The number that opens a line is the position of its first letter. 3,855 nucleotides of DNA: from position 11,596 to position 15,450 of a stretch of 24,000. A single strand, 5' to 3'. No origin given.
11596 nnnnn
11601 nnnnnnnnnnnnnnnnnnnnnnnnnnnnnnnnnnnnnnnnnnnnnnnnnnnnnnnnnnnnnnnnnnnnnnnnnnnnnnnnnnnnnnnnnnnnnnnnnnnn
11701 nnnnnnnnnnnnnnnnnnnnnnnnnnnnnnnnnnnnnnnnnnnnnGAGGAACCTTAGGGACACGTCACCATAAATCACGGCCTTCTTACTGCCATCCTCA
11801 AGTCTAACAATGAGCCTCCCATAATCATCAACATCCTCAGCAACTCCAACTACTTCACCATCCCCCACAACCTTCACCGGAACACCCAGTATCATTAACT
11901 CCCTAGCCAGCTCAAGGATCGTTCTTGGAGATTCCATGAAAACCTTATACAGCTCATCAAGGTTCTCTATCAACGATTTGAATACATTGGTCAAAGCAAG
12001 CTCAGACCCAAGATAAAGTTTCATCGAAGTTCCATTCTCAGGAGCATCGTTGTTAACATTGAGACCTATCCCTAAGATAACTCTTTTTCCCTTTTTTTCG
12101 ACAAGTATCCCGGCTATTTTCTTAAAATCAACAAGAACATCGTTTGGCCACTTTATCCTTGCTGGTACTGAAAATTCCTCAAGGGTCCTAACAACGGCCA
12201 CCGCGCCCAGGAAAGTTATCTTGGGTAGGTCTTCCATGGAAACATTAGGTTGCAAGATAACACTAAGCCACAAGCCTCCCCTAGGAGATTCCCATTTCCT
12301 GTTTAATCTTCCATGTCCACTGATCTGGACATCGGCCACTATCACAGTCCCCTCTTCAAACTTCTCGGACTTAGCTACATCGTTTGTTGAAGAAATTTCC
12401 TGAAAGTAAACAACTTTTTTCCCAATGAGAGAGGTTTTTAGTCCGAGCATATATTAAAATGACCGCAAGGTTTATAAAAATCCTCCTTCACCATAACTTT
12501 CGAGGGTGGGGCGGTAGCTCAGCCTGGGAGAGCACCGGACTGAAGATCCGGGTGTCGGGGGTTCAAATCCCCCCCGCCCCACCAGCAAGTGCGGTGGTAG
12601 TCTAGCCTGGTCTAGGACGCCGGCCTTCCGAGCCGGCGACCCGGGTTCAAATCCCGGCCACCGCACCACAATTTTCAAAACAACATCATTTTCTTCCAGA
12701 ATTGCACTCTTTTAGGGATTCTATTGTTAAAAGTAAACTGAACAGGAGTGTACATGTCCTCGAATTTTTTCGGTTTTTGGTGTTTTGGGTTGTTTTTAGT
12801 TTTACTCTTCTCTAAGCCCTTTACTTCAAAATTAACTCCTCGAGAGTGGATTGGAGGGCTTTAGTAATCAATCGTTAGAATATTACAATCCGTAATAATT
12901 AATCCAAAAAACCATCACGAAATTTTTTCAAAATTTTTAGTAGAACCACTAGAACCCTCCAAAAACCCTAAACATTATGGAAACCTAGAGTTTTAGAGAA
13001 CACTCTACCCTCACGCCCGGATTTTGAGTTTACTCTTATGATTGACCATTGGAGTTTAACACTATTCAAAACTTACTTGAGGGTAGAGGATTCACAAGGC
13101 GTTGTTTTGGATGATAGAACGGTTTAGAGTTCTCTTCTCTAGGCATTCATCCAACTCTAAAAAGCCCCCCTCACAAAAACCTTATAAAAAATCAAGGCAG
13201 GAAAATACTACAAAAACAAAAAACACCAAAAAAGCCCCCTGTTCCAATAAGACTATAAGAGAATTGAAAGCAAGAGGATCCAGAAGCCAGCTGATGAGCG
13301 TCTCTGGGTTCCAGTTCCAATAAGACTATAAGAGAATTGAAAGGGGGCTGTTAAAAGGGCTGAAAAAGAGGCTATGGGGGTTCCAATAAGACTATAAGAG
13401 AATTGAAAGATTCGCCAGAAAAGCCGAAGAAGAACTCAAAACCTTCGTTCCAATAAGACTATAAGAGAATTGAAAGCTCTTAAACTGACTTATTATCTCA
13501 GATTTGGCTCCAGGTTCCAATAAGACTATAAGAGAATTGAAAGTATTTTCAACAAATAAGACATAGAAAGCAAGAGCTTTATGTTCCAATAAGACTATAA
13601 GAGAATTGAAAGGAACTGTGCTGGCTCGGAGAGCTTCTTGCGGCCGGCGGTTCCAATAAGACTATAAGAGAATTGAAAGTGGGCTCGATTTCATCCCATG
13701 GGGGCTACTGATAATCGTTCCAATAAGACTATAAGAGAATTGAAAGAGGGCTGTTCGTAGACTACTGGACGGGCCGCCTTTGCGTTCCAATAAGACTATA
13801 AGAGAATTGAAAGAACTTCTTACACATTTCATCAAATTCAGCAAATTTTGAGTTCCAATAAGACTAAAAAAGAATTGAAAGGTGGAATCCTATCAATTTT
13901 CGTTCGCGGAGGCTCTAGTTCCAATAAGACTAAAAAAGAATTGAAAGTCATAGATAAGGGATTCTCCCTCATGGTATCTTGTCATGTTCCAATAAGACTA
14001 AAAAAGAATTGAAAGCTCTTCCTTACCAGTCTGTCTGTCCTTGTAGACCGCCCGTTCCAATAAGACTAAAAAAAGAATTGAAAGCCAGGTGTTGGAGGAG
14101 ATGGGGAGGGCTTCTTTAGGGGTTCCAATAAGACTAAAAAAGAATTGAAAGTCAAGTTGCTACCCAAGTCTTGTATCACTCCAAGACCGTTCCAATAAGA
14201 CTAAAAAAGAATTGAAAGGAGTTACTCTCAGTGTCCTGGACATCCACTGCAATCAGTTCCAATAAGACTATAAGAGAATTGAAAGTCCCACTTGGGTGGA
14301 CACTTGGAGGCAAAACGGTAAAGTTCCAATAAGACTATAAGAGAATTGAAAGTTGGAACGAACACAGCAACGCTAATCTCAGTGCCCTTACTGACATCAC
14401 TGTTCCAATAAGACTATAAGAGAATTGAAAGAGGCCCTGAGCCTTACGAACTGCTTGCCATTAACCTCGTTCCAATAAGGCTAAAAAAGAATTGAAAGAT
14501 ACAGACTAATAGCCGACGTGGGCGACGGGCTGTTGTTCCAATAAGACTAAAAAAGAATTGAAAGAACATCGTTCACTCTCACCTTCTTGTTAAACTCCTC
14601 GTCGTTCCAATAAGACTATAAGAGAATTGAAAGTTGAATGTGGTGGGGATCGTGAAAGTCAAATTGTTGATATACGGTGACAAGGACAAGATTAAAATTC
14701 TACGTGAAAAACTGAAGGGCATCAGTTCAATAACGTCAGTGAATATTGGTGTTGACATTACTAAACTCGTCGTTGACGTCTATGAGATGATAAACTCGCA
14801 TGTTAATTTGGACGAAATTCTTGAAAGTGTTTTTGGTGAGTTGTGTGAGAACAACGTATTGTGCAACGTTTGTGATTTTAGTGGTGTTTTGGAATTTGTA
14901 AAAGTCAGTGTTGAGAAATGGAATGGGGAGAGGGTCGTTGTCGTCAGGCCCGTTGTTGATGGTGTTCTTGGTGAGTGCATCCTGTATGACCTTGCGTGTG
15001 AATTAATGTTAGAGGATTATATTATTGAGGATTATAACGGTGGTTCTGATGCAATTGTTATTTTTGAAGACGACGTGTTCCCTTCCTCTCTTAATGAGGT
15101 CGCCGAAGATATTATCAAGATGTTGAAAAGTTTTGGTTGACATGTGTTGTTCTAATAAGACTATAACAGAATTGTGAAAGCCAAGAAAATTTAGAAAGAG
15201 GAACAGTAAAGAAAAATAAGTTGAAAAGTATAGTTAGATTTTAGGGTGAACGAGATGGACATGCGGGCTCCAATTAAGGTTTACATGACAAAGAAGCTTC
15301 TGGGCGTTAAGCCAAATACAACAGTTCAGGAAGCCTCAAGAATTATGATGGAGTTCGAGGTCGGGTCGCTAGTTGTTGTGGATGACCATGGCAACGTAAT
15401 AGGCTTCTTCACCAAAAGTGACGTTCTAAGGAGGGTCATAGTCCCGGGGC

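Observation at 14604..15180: Acidic 168-codon ORF sits inside the CRISPR array, bracketed by the last intact repeat and a degenerate repeat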

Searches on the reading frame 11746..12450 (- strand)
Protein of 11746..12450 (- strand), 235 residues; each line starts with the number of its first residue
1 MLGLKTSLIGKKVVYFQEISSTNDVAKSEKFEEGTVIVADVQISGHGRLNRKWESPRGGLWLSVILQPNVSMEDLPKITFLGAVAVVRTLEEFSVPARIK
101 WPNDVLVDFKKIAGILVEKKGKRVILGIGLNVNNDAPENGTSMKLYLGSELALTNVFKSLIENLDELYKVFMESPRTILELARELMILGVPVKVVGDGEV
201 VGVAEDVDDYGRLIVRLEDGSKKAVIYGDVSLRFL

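Call 32: search_protein_families(library=pfam, proteins=[window:11746-12450:-], max_evalue=0.001)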
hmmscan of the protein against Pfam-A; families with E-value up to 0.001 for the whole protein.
window:11746-12450:- (235 aa): 3 families
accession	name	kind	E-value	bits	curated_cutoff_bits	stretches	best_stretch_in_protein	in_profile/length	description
PF03099.24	BPL_LplA_LipB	-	4.3e-22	78.9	21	1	17-131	3-129/133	Biotin/lipoate A/B protein ligase family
PF02237.23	BPL_C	-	7.6e-13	48.6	21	1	188-233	2-48/48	Biotin protein ligase C terminal domain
PF21948.1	LplA-B_cat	-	7.4e-07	29.8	27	1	83-168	97-182/200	Lipoyl protein ligase A/B catalytic domain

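Call 37: find_homologous_proteins(query=window:11746-12450:-, max_evalue=1e-60)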
Query window:11746-12450:- (235 aa): 12 proteins with E <= 1e-60 among 4987 candidates.
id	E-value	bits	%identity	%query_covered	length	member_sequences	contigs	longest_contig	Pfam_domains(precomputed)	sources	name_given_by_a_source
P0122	2.5e-145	500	100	100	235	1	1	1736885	PF03099.25,PF21948.2,PF02237.24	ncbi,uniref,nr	ncbi:biotin--[acetyl-CoA-carboxylase] ligase [Pyrococcus sp. ST04]|uniref:biotin--[acetyl-CoA-carbox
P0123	9.0e-102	357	70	100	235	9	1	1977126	PF03099.25,PF02237.24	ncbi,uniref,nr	ncbi:biotin--[acetyl-CoA-carboxylase] ligase [Pyrococcus kukulkanii]|uniref:Biotin--protein ligase n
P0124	3.3e-100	352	69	100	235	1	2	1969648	PF03099.25,PF02237.24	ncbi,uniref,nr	ncbi:biotin--[acetyl-CoA-carboxylase] ligase [Thermococcus chitonophagus]|uniref:Biotin--[acetyl-CoA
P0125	5.4e-100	352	69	100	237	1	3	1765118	PF03099.25,PF21948.2,PF02237.24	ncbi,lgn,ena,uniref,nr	ncbi:biotin--[acetyl-CoA-carboxylase] ligase [Pyrococcus abyssi]|uniref:Biotin-(Acetyl-coA carboxyla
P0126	1.0e-97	344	67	100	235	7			PF03099.25,PF02237.24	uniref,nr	uniref:Biotin Protein Ligase n=1 Tax=Pyrococcus horikoshii TaxID=53953 RepID=UPI0000F0A4C8|nr:Chain 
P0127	2.2e-87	310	61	100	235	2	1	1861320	PF03099.25,PF02237.24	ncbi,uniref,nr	ncbi:biotin--[acetyl-CoA-carboxylase] ligase [Pyrococcus sp. NA2]|uniref:biotin--[acetyl-CoA-carboxy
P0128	2.8e-83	297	66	81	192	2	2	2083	PF03099.25,PF21948.2,PF02237.24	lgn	-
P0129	2.2e-79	284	57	100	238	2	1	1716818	PF03099.25,PF02237.24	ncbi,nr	ncbi:biotin--[acetyl-CoA-carboxylase] ligase [Pyrococcus yayanosii]|nr:biotin--[acetyl-CoA-carboxyla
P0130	3.1e-64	235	53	100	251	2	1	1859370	PF03099.25,PF21948.2,PF02237.24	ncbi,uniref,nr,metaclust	ncbi:hypothetical protein PAP_03780 [Palaeococcus pacificus DY20341]|uniref:BPL/LPL catalytic domain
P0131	9.4e-64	233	51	100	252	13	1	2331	PF03099.25,PF21948.2,PF02237.24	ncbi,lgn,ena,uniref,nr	ncbi:MAG: Biotin--protein ligase [Thermococcus sibiricus]|uniref:Biotin--protein ligase n=2 Tax=Ther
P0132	4.2e-63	231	53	100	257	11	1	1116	PF03099.25,PF21948.2,PF02237.24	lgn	-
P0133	2.3e-62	228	50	100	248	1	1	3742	PF03099.25,PF21948.2,PF02237.24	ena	-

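Call 38: find_encoding_contigs(protein=P0123, flank=10000, max_places=1)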
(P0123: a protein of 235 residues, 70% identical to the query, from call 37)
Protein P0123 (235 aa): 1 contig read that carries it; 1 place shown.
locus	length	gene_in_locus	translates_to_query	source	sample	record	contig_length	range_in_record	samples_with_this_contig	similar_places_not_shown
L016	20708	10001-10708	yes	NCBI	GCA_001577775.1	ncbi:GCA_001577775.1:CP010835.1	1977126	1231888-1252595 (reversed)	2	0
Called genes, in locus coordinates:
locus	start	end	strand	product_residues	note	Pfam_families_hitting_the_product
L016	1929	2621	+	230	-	PF00589:Phage_integrase (faint), PF16795:Phage_integr_3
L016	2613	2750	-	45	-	-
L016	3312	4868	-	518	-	PF01443:Viral_helicase1 (faint), PF13245:AAA_19, PF00580:UvrD-helicase, PF13361:UvrD_C (weak), PF13538:UvrD_C_2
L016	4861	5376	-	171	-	-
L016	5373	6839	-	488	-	-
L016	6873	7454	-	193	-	-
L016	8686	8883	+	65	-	-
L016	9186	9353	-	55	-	-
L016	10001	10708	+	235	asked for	PF03099:BPL_LplA_LipB, PF02237:BPL_C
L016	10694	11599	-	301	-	PF03477:ATP-cone, PF13671:AAA_33 (faint), PF13238:AAA_18 (faint)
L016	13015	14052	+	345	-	PF01547:SBP_bac_1, PF13531:SBP_bac_11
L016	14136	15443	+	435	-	PF13173:AAA_14, PF13635:DUF4143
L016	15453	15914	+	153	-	PF04191:PEMT, PF04140:ICMT (weak)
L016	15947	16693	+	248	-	PF00528:BPD_transp_1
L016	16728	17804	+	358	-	PF02463:SMC_N, PF11398:DUF2813 (weak), PF13175:AAA_15, PF13476:AAA_23, PF13304:AAA_21, PF13175:AAA_15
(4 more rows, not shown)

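Call 39: find_encoding_contigs(protein=P0124, flank=10000, max_places=1)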
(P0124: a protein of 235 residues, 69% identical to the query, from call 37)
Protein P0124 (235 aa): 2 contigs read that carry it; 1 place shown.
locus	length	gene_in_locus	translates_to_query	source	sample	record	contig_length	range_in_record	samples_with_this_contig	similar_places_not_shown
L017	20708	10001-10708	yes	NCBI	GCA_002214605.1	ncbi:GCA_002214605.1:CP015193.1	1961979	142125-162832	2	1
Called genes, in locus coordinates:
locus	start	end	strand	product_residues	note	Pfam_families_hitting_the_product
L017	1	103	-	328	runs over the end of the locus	PF00710:Asparaginase, PF17763:Asparaginase_C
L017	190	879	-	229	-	PF13680:DUF4152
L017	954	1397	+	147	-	-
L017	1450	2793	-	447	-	PF08323:Glyco_transf_5, PF13439:Glyco_transf_4, PF13579:Glyco_trans_4_4, PF00534:Glycos_transf_1, PF20706:GT4-conflict, PF13692:Glyco_trans_1_4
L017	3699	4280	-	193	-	PF01949:Endo_dU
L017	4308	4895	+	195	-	PF12804:NTP_transf_3 (weak)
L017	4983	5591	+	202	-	PF01936:NYN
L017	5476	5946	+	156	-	PF01936:NYN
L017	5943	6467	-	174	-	PF02572:CobA_CobO_BtuR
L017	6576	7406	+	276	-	PF05763:DUF835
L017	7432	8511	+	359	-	PF03576:Peptidase_S58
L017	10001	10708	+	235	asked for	PF03099:BPL_LplA_LipB, PF02237:BPL_C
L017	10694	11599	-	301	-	PF03477:ATP-cone, PF13671:AAA_33 (faint), PF13238:AAA_18 (faint)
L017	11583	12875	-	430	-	PF27272:CpgS_N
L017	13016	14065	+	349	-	PF01547:SBP_bac_1, PF13531:SBP_bac_11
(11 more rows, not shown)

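Call 40: find_encoding_contigs(protein=P0125, flank=10000, max_places=1)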
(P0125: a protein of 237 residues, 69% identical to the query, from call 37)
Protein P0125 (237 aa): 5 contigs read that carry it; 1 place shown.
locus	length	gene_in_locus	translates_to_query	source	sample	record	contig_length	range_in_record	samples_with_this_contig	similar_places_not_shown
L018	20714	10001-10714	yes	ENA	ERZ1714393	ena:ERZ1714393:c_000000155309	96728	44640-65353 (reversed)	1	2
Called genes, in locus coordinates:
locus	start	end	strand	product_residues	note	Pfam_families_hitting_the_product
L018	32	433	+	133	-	PF05684:DUF819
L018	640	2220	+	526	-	PF07969:Amidohydro_3, PF01979:Amidohydro_1 (weak)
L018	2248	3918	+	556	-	PF00496:SBP_bac_5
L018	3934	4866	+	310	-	PF19300:BPD_transp_1_N, PF00528:BPD_transp_1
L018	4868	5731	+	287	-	PF12911:OppC_N, PF00528:BPD_transp_1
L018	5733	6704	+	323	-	PF00005:ABC_tran, PF02463:SMC_N (weak), PF13304:AAA_21 (weak), PF08352:oligo_HPY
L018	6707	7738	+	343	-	PF00005:ABC_tran, PF08352:oligo_HPY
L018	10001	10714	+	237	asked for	PF03099:BPL_LplA_LipB, PF21948:LplA-B_cat (faint), PF02237:BPL_C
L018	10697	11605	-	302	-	PF03477:ATP-cone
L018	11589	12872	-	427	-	PF27272:CpgS_N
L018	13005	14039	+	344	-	PF01547:SBP_bac_1, PF13531:SBP_bac_11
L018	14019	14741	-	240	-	PF01904:DUF72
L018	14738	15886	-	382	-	PF07690:MFS_1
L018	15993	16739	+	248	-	PF00528:BPD_transp_1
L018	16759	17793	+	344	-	PF00005:ABC_tran, PF13304:AAA_21 (faint), PF08402:TOBE_2 (faint), PF03459:TOBE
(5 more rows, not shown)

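Call 72: find_encoding_contigs(protein=P0127, flank=10000, max_places=1)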
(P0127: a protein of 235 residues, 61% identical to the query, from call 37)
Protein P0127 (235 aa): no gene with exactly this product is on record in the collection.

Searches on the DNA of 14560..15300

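Call 58: search_rna_families(source=window, start=14560, end=15300, threshold=evalue, max_evalue=1)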
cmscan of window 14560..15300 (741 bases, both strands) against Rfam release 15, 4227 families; matches with E-value up to 1: 3.
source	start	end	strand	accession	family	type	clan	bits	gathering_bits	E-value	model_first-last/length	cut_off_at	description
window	14604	14633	+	RF01319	CRISPR-DR6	Gene; CRISPR;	-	52.8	39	1.3e-10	1-30/30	no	CRISPR RNA direct repeat element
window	15149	15180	+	RF01319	CRISPR-DR6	Gene; CRISPR;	-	34.6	39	1.8e-05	1-30/30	no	CRISPR RNA direct repeat element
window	15060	15133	+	RF01410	BsrC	Gene; sRNA;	-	21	38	0.34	1-87/87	no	BsrC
